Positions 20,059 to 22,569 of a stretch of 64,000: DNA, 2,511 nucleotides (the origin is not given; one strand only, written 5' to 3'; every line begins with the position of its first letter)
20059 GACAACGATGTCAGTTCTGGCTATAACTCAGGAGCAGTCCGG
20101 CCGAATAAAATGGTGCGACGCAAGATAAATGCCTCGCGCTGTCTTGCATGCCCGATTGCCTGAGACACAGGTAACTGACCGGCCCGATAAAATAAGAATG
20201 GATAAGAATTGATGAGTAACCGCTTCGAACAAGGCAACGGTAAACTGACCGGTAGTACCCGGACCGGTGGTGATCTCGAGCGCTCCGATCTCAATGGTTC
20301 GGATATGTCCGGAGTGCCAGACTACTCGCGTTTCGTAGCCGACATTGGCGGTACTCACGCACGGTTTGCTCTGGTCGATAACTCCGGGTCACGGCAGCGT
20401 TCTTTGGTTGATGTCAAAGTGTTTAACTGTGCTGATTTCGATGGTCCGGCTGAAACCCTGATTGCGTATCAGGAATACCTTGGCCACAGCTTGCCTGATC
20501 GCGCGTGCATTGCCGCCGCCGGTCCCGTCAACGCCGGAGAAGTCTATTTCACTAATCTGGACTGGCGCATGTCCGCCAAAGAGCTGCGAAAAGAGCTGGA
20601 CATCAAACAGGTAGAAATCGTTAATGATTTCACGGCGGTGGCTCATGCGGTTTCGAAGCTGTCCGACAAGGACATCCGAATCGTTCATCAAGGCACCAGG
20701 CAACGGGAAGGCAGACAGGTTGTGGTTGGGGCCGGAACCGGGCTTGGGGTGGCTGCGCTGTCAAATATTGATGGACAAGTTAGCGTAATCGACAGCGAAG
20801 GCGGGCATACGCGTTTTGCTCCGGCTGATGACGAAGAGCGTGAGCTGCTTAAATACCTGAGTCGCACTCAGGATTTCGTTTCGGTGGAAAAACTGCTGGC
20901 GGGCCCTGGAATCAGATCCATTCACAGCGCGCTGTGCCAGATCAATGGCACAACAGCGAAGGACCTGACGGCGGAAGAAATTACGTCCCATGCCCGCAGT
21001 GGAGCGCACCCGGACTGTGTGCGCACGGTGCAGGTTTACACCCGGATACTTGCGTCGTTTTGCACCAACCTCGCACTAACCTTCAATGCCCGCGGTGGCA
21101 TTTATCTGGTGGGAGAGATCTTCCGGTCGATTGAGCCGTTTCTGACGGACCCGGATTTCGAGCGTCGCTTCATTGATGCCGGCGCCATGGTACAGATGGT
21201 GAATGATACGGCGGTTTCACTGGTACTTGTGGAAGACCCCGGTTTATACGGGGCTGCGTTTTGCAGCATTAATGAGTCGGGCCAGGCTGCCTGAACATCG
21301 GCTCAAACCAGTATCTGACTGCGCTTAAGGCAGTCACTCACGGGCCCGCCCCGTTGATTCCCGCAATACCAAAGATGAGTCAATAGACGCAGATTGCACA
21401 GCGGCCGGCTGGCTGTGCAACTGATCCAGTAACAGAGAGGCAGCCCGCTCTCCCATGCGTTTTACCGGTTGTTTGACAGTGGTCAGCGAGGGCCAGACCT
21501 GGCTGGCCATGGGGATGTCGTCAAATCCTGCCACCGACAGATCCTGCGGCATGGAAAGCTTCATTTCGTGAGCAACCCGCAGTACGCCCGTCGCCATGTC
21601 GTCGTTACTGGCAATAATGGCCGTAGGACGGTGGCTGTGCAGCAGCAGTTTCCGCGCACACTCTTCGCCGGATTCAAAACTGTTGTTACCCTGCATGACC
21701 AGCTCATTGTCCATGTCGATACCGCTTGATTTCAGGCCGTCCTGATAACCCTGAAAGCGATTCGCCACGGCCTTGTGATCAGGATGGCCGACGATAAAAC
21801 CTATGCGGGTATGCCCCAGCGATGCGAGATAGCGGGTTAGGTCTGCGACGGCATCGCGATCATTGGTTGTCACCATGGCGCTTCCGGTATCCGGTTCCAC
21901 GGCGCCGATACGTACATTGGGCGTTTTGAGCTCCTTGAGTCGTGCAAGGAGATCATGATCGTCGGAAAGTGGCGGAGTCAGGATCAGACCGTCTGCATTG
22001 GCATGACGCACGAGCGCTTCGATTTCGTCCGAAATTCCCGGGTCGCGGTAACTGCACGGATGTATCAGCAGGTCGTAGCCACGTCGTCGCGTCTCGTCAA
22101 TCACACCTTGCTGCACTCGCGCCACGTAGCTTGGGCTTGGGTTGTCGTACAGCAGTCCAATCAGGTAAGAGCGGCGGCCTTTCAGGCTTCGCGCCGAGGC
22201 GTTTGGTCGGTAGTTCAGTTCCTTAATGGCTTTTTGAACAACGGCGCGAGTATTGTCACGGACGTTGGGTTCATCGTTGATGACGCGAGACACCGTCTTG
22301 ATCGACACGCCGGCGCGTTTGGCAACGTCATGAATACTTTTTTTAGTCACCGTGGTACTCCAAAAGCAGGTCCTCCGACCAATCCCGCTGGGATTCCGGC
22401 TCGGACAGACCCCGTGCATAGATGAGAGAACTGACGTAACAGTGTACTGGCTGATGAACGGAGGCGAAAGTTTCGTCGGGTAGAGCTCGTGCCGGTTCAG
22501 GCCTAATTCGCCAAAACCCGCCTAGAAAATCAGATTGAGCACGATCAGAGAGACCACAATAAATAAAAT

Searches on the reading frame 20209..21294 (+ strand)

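Call 68: search_protein_families(library=pfam, proteins=[window:20209-21294:+], max_evalue=0.00001)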
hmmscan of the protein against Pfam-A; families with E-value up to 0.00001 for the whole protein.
window:20209-21294:+ (361 aa): 1 family
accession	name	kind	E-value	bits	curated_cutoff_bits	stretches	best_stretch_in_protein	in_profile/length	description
PF02685.22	Glucokinase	-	1.7e-90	303.7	22.1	1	43-352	2-310/314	Glucokinase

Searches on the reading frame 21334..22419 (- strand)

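Call 68: search_protein_families(library=pfam, proteins=[window:21334-22419:-], max_evalue=0.00001)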
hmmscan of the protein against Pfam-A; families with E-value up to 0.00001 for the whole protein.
window:21334-22419:- (361 aa): 4 families
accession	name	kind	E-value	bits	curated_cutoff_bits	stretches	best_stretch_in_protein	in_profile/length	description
PF13377.12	Peripla_BP_3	-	2.5e-40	138.7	26.5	1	196-356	2-167/167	Periplasmic binding protein-like domain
PF00532.27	Peripla_BP_1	-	5.1e-24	85.7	22.2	1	87-334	4-261/281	Periplasmic binding proteins and sugar binding domain of LacI family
PF00356.27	LacI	-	2.4e-20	72.5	27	1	28-73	1-46/46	Bacterial regulatory proteins, lacI family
PF13407.12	Peripla_BP_4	-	3e-09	37.3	35.1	1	88-334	2-254/258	Periplasmic binding protein domain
